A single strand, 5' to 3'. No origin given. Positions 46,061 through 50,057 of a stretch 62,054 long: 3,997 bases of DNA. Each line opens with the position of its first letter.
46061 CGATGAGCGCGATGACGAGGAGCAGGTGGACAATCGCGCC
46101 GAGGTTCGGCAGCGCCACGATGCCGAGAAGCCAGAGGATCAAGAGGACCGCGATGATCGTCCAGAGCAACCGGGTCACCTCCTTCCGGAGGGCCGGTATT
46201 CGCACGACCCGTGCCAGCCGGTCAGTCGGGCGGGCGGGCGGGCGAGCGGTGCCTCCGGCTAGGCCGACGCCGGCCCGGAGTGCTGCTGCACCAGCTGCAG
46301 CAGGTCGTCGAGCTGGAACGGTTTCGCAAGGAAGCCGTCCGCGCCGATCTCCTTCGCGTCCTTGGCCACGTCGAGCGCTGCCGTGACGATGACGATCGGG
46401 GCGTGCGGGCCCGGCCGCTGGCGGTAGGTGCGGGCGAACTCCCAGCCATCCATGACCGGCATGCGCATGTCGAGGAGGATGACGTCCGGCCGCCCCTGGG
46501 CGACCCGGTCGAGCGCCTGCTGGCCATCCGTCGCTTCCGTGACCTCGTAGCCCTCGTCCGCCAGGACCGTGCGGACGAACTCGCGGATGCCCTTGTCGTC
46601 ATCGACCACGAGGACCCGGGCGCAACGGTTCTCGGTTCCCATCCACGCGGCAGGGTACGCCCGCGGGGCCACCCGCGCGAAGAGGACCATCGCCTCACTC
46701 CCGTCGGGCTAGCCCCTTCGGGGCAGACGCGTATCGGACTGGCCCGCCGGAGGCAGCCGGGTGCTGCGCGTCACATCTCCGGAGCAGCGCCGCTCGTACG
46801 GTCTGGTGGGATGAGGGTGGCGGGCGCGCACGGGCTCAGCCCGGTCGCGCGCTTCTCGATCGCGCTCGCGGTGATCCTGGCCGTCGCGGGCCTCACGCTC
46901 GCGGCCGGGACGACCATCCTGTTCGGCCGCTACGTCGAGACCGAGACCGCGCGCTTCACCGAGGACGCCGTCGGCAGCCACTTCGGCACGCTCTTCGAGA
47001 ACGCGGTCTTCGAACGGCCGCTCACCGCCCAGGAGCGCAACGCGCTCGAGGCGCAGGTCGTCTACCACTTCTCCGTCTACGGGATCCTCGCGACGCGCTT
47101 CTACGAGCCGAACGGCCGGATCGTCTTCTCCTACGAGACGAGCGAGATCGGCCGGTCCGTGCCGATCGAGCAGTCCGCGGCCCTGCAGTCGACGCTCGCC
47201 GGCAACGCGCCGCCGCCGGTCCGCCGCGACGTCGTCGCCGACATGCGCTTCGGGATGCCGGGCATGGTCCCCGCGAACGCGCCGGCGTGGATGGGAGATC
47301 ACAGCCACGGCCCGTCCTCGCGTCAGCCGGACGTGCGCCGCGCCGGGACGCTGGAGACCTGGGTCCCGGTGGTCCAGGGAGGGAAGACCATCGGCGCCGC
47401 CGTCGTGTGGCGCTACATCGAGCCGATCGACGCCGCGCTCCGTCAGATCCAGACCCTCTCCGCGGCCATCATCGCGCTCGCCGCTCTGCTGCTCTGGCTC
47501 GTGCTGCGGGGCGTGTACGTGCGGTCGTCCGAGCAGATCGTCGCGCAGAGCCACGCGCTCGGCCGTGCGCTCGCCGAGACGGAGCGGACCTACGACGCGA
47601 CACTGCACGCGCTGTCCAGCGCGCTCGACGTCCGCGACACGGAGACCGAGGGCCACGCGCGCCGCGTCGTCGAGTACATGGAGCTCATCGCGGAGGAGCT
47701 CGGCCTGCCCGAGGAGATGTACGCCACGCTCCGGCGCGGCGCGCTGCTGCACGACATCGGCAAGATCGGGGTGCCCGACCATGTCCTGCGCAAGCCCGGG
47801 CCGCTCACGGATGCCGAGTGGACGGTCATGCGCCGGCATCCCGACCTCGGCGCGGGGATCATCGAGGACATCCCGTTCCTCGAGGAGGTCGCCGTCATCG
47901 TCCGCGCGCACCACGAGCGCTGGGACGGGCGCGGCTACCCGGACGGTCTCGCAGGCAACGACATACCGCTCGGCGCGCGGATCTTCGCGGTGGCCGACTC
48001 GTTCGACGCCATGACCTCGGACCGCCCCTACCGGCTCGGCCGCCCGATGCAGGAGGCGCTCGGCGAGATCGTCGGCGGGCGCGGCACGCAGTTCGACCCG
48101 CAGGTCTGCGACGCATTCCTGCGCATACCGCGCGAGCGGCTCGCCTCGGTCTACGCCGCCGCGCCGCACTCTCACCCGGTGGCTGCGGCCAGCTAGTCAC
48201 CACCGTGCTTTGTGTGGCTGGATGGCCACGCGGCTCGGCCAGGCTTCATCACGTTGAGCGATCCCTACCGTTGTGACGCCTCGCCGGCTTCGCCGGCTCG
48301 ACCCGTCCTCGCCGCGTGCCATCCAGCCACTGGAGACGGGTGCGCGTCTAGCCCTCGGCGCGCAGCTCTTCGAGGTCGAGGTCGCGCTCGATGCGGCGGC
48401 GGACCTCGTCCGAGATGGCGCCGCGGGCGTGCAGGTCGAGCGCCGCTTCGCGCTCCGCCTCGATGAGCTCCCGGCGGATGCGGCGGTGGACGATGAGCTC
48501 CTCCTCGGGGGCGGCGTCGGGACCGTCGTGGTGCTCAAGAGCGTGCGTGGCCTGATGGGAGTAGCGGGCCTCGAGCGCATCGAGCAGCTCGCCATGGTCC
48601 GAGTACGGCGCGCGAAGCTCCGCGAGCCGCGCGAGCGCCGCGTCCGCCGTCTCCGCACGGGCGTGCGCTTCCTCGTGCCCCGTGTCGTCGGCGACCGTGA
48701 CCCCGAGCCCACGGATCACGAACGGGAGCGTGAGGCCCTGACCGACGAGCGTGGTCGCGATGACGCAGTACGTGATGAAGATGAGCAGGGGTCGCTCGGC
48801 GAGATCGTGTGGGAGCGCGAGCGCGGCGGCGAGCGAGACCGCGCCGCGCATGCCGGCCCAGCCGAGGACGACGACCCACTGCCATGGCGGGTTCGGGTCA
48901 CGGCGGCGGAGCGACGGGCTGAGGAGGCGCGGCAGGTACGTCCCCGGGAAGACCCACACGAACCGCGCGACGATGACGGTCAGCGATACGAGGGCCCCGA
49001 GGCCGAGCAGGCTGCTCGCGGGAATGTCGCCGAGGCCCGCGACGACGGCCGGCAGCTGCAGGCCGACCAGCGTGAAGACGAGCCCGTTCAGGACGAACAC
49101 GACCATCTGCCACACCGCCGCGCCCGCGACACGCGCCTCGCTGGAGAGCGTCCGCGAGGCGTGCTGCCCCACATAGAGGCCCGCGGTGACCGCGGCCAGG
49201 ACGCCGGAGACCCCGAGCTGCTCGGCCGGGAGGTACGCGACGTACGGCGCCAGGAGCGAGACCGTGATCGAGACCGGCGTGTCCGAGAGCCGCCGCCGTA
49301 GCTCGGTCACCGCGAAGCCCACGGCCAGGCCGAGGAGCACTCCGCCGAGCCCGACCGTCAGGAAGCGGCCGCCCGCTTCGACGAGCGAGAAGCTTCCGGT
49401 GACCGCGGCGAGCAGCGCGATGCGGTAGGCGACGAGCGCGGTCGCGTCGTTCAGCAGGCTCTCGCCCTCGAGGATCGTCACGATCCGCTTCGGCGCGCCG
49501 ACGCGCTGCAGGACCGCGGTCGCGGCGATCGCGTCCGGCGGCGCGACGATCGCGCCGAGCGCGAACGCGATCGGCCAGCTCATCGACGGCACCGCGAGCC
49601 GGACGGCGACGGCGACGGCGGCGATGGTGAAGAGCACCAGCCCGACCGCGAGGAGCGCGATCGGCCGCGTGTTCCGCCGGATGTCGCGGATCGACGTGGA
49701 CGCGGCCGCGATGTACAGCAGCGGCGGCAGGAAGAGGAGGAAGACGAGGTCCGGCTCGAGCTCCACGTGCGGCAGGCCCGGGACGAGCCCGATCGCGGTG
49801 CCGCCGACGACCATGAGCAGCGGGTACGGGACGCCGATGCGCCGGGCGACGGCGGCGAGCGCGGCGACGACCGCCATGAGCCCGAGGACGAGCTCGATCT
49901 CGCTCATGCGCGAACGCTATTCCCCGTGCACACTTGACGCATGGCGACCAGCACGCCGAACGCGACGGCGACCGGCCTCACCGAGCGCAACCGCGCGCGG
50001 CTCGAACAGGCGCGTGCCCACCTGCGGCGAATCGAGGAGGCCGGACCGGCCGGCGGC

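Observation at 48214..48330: Repeated ~117-nt element with a conserved core inside non-homologous, self-complementary flanks (copy A)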

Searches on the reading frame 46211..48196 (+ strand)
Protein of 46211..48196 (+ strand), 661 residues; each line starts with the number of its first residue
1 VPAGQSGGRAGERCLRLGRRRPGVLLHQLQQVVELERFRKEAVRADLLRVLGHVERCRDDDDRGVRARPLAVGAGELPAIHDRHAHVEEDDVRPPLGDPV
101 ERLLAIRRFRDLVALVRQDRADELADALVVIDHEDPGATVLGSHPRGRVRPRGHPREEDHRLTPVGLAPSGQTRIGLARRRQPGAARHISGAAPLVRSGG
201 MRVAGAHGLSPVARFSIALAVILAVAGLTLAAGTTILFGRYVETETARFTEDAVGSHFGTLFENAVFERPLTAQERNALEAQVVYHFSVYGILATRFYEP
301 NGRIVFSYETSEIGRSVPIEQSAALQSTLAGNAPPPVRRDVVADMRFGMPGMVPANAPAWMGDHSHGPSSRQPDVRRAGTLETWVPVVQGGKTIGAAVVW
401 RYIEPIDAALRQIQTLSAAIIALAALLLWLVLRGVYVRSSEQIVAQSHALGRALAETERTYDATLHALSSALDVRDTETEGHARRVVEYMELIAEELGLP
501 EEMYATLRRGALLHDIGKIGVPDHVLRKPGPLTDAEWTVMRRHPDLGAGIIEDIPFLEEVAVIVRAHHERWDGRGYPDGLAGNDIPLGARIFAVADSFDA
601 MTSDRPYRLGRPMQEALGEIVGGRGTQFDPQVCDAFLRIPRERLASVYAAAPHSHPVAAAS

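Call 22: search_protein_families(library=pfam, proteins=[window:46211-48196:+])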
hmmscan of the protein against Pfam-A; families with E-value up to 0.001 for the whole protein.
window:46211-48196:+ (661 aa): 2 families
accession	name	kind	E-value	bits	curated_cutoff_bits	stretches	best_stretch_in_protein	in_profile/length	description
PF13487.12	HD_5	-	2.6e-43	148.1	27.2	1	468-632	3-170/170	HD domain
PF01966.28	HD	-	9.4e-25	87.6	22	1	481-601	3-116/116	HD domain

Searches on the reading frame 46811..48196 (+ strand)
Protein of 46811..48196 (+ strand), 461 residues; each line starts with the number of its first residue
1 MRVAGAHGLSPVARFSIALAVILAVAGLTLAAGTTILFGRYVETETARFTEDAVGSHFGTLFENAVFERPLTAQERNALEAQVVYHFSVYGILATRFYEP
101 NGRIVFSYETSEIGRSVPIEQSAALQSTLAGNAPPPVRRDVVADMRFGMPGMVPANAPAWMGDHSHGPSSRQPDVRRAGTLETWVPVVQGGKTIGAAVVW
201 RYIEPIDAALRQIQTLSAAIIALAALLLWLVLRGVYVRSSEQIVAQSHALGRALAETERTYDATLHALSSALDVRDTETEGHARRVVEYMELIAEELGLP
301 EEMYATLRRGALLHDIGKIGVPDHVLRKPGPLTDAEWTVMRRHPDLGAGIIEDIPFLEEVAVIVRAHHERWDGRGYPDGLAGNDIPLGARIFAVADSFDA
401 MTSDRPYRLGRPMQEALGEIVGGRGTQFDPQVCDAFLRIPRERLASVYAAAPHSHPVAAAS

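Call 55: find_homologous_proteins(query=window:46811-48196:+, max_evalue=1e-60)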
Query window:46811-48196:+ (461 aa): 850 proteins with E <= 1e-60 among 8000 candidates; the best 120 are listed.
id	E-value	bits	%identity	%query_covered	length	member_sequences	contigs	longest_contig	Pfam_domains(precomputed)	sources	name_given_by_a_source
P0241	7.9e-280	946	92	96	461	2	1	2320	PF13487.13,PF01966.29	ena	-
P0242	2.5e-278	941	92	99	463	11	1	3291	PF13487.13,PF01966.29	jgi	jgi:putative nucleotidyltransferase with HDIG domain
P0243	5.5e-275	930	90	97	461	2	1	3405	PF13487.13,PF01966.29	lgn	-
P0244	4.7e-261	884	86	100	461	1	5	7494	PF13487.13,PF01966.29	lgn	-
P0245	1.9e-238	810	81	98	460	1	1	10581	PF13487.13,PF01966.29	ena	-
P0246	4.1e-236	802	79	98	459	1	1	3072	PF13487.13,PF01966.29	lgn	-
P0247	4.4e-198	677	69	97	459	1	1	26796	PF13487.13,PF01966.29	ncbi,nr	ncbi:MAG TPA: HD-GYP domain-containing protein [Candidatus Limnocylindria bacterium]|nr:HD-GYP domai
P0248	7.9e-183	626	64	98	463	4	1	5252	PF13487.13,PF01966.29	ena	-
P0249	1.7e-178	612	65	97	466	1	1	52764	PF13487.13,PF01966.29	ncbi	-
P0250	9.9e-178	610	64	98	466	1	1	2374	PF13487.13,PF01966.29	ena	-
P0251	1.7e-177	609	64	97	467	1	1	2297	PF13487.13,PF01966.29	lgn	-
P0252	2.6e-177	608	64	97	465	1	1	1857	PF13487.13,PF01966.29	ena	-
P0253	6.2e-177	607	64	96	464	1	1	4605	PF13487.13,PF01966.29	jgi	jgi:putative nucleotidyltransferase with HDIG domain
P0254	7.5e-177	607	65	96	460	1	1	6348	PF13487.13,PF01966.29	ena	-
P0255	7.6e-177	607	64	97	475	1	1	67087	PF13487.13,PF01966.29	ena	-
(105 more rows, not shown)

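Call 56: find_encoding_contigs(protein=P0242, flank=3000, max_places=3)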
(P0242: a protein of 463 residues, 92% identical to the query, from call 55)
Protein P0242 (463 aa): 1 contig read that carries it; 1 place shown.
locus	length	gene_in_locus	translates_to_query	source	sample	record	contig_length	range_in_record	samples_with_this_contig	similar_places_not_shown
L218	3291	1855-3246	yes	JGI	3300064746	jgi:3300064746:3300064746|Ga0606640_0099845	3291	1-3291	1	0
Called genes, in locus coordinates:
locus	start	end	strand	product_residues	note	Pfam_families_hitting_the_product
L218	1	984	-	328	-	?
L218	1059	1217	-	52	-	PF18919:DUF5670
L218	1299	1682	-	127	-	PF00072:Response_reg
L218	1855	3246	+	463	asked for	PF13487:HD_5, PF01966:HD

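Call 57: find_encoding_contigs(protein=P0244, flank=5000, max_places=5)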
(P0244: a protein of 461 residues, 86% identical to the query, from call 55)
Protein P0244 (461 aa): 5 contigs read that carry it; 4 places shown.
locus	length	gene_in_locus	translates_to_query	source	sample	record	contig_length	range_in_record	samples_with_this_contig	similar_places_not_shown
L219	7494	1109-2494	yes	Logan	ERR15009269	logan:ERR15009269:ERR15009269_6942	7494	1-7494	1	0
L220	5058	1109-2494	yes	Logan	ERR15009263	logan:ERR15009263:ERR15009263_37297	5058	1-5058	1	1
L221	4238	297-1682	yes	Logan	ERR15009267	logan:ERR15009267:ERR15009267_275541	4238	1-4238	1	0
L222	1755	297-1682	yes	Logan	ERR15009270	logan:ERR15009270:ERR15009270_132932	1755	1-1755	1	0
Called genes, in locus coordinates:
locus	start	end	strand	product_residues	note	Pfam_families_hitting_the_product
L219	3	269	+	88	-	?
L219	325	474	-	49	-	-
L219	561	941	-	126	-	PF00072:Response_reg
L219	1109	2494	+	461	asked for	PF13487:HD_5, PF01966:HD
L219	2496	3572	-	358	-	PF07885:Ion_trans_2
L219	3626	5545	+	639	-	PF01432:Peptidase_M3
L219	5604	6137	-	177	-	PF07452:CHRD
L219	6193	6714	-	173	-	PF02417:Chromate_transp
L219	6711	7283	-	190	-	PF02417:Chromate_transp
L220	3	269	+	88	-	?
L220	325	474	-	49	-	-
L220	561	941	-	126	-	PF00072:Response_reg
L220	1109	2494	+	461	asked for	PF13487:HD_5, PF01966:HD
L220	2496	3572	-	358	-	PF07885:Ion_trans_2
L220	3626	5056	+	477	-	?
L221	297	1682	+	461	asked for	PF13487:HD_5, PF01966:HD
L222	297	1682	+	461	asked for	PF13487:HD_5, PF01966:HD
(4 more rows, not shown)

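Call 58: find_encoding_contigs(protein=P0245, flank=6000, max_places=3)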
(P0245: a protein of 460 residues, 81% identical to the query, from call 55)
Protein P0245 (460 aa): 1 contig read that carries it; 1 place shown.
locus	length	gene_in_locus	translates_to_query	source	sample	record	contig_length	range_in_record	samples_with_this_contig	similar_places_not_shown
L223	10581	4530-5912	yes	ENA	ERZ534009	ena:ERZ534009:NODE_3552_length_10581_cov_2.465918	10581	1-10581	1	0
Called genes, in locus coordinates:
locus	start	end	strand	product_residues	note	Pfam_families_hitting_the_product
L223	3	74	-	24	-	?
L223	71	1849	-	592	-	PF01590:GAF, PF13185:GAF_2, PF13492:GAF_3, PF00512:HisKA, PF13581:HATPase_c_2 (weak), PF02518:HATPase_c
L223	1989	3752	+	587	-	PF00082:Peptidase_S8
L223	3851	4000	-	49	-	PF18919:DUF5670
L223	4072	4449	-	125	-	PF00072:Response_reg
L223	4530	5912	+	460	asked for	PF13487:HD_5, PF01966:HD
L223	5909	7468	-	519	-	PF00999:Na_H_Exchanger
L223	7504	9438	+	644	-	PF19310:TOP_N (weak), PF01432:Peptidase_M3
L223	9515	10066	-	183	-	PF07452:CHRD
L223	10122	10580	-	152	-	?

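Call 88: find_encoding_contigs(protein=P0243, flank=3000, max_places=3)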
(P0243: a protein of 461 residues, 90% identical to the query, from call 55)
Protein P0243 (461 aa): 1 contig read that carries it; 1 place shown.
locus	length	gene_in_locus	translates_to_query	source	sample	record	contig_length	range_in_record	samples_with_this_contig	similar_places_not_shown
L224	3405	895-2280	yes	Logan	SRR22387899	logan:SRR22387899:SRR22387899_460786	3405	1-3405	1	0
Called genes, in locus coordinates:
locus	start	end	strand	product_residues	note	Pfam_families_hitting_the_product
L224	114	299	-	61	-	PF18919:DUF5670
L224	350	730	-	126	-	PF00072:Response_reg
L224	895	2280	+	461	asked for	PF13487:HD_5, PF01966:HD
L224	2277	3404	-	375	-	?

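Call 89: find_encoding_contigs(protein=P0241, flank=3000, max_places=3)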
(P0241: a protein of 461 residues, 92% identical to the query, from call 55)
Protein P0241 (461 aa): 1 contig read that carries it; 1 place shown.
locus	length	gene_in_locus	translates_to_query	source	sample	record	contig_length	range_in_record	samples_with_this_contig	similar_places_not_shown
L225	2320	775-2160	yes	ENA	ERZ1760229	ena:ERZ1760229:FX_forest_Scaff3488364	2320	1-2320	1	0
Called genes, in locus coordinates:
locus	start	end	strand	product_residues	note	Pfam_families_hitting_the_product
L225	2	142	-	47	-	?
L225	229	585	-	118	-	PF00072:Response_reg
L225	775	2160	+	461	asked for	PF13487:HD_5, PF01966:HD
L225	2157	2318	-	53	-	?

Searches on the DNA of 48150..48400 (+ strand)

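Call 6: search_rna_families(source=window, start=48150, end=48400, threshold=evalue, max_evalue=10)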
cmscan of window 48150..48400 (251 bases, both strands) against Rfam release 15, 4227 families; matches with E-value up to 10: 1.
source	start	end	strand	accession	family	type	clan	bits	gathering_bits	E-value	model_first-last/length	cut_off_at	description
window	48214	48330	-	RF04104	MIR918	Gene; miRNA;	-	15.5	268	1.3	1-265/265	no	MIR918 microRNA precursor family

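Call 82: build_rna_model(alignment_id=A3)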
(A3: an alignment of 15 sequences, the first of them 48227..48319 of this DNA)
Model R1 built from alignment A3 (15 sequences, 98 columns); structure: RNAalifold consensus.
model positions 94; base pairs 16; branch points 1; effective number of sequences 2.04; information 0.608 bits per position. Calibrated on 0.2 Mb of random sequence (short: E-values are rough).
structure used (alignment columns):
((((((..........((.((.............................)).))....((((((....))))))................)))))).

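Call 83: search_with_rna_model(model_id=R1, sources=[window, L002, L070, L071, L187, L188, L189, L191, L192, L194, L195, L197, L198, L199, L201, L203, L208, L209, L210, L211, L212, L213, L214, L215, L216, L217, L218, L219, L220, L221, L222, L223, L003, L011, L061, L107, L108], max_evalue=1)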
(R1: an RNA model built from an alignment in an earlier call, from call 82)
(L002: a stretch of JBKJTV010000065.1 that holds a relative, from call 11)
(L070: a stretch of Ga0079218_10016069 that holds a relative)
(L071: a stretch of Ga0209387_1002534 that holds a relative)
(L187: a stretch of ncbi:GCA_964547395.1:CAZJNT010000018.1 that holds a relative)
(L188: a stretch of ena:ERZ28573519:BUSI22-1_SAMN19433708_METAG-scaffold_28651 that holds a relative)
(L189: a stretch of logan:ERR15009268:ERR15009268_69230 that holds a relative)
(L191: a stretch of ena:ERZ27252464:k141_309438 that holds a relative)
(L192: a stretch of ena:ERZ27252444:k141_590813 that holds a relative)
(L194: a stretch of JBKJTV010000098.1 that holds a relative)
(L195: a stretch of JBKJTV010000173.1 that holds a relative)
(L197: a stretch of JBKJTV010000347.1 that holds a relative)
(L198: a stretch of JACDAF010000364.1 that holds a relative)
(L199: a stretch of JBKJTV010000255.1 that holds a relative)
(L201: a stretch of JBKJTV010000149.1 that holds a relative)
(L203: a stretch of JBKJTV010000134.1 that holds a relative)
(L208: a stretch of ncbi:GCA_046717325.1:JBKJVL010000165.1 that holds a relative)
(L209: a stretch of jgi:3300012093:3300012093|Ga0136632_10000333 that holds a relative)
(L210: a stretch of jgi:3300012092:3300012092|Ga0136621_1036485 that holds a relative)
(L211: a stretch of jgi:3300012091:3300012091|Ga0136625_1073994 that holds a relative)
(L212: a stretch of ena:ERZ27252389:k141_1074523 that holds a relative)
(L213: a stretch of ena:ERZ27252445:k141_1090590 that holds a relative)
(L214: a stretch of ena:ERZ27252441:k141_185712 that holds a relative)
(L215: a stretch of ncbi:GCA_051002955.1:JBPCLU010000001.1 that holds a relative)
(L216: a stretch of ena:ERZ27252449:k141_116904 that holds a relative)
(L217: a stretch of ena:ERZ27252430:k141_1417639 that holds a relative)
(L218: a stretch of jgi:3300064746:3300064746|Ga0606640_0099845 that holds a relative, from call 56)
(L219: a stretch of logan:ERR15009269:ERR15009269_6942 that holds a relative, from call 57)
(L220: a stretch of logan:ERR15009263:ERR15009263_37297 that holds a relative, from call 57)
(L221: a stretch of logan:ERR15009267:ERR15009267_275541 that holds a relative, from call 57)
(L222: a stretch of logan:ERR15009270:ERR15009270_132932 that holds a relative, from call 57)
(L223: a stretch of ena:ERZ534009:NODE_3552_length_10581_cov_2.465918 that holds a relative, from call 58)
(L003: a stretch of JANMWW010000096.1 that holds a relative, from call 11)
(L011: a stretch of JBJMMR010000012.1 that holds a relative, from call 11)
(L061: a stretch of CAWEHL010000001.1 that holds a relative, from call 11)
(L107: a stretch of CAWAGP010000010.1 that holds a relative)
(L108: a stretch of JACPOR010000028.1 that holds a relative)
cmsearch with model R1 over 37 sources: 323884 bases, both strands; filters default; matches with E-value up to 1: 32.
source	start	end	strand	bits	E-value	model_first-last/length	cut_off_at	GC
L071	3142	3236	+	98.1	3.1e-23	1-94/94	no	0.71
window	57085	57178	-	95.6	1.4e-22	1-94/94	no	0.76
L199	5753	5846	+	92.6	9.5e-22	1-94/94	no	0.7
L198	5293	5386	-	91.9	1.5e-21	1-94/94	no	0.76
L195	4787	4880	-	91.8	1.6e-21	1-94/94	no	0.67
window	48227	48319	+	90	4.9e-21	1-94/94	no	0.71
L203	5339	5434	-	89.9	5e-21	1-94/94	no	0.69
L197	61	154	+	89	8.9e-21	1-94/94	no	0.74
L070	2065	2157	+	88.8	9.9e-21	1-94/94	no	0.75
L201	827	923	-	88.7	1.1e-20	1-94/94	no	0.73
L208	2406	2501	-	88.6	1.1e-20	1-94/94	no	0.73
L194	449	542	-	83.9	2.1e-19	1-94/94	no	0.74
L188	3163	3258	-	81.3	1.1e-18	1-94/94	no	0.81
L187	1928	2025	-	78.3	6.8e-18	1-94/94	no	0.78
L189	1056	1152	-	75.4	4.1e-17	1-94/94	no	0.8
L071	3131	3212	-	22.8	0.0069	1-94/94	no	0.73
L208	2407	2464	+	19.6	0.05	1-94/94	no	0.74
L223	5684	5763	+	19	0.074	1-94/94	no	0.75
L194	5703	5778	+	18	0.13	1-94/94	no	0.75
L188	829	900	+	17.4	0.2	1-94/94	no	0.75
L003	225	314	+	17.2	0.23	1-94/94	no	0.7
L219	6057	6121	-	17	0.25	1-94/94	no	0.78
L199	5887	5918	-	16.9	0.26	64-94/94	5'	0.81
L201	1872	1926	+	16.3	0.4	1-94/94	no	0.82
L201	815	886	+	15.1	0.81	1-94/94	no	0.75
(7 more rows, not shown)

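Call 92: search_dna_similar(query=window:48197-48347:+, collection=plasmids, mode=distant, max_evalue=0.01, max_rows=10)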
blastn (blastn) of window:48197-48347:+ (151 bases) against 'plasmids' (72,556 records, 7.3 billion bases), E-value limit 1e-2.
No match.

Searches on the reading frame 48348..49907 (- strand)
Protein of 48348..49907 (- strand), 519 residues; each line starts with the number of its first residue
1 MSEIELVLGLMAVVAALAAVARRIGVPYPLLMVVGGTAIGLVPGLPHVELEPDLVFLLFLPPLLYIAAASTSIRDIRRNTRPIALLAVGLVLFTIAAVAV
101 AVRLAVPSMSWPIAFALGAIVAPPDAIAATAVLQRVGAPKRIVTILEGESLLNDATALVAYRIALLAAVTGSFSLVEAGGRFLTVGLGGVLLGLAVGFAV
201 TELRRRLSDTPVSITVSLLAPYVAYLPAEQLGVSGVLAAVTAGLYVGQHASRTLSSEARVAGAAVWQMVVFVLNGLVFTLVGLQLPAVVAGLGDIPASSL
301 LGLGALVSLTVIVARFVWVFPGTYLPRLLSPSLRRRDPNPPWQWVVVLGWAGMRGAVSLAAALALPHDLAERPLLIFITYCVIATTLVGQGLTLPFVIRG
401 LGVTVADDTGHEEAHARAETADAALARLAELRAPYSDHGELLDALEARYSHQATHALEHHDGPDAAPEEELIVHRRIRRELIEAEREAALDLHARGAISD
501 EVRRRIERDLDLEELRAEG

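Call 10: find_encoding_contigs(protein=window:48348-49907:-, flank=10000, max_places=10)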
Protein window:48348-49907:- (519 aa): 1 contig read that carries it; 1 place shown.
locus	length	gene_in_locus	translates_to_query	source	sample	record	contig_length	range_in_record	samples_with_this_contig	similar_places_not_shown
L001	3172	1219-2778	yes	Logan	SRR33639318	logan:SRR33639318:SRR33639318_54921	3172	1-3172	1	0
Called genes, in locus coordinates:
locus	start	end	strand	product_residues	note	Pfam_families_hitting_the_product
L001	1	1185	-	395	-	?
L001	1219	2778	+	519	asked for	PF00999:Na_H_Exchanger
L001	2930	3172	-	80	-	?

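Call 11: find_related_loci(query=window:48348-49907:-, collection=genome_contigs, flank=4000)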
Query window:48348-49907:- (519 aa) in genome_contigs; peptide patterns used: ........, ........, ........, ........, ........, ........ (x = any residue, [..] = any of these).
330 stretches matched a pattern; 68 encode a relative of the query (tblastn E <= 1e-3); 68 distinct loci.
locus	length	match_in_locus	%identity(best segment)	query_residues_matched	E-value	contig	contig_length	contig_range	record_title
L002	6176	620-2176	87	1-519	0e+0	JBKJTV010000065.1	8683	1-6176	MAG: Candidatus Limnocylindria bacterium isolate ant_bin.637 S1Ck117_626930_flag_1_multi_12.0000_len_8683, whole genome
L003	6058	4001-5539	56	1-518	2e-156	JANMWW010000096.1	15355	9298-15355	MAG: Chloroflexota bacterium isolate OTE_88_metabat_238 OTE_88_k141_1680069, whole genome shotgun sequence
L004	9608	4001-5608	49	1-516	2e-138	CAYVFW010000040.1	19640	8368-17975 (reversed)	MAG TPA_asm: uncultured Phycisphaeraceae bacterium isolate SRP128246_co1_56 genome assembly, contig: NODE_5744_length_19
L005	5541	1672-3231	49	4-519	2e-134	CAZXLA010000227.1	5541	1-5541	MAG TPA_asm: uncultured Tepidisphaeraceae bacterium isolate SRP128246_co1_520 genome assembly, contig: NODE_41116_length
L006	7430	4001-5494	50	20-517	4e-133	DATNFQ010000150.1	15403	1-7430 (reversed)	MAG TPA_asm: Patescibacteria group bacterium isolate SMAG_U11299 k141_2636626, whole genome shotgun sequence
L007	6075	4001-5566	47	1-516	4e-132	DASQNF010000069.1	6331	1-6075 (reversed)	MAG TPA_asm: Thermoleophilaceae bacterium isolate SMAG_U10769 k141_62912, whole genome shotgun sequence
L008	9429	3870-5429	46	5-516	6e-131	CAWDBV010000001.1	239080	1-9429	MAG: uncultured Solirubrobacterales bacterium isolate MFD04212.bin.2.42 genome assembly, contig: contig_14314, whole gen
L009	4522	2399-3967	46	6-518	1e-130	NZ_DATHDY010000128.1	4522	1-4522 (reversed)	MAG: Baekduia sp. isolate SMAG_U12407 k141_381249, whole genome shotgun sequence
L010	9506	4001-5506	50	16-518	3e-127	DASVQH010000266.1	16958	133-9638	MAG TPA_asm: Solirubrobacteraceae bacterium isolate SMAG_U3203 k141_64436, whole genome shotgun sequence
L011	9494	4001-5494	50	20-517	9e-126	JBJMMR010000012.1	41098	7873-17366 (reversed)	MAG: Chloroflexota bacterium isolate 12C16O_24h_100_P08_coass_bin_12 k141_2540376, whole genome shotgun sequence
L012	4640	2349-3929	50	1-516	2e-123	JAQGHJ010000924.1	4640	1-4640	MAG: Phycisphaerales bacterium isolate RYN_430 scaffold_2861490, whole genome shotgun sequence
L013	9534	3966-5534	47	1-514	6e-121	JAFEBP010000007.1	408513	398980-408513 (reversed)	MAG: Planctomycetota bacterium isolate SZAS-3 PLAN-TMP-2__7__length-408513, whole genome shotgun sequence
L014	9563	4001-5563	50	6-518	1e-119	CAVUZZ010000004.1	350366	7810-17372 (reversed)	MAG: uncultured Actinomycetes bacterium isolate MFD05567.bin.2.19 genome assembly, contig: contig_86927, whole genome sh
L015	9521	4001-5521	47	21-518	2e-119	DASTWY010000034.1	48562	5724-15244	MAG TPA_asm: Baekduia sp. isolate SMAG_U2400 k141_1010959, whole genome shotgun sequence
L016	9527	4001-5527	46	23-518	4e-119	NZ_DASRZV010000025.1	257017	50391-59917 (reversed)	MAG: Baekduia sp. isolate SMAG_U15007 k141_4547510, whole genome shotgun sequence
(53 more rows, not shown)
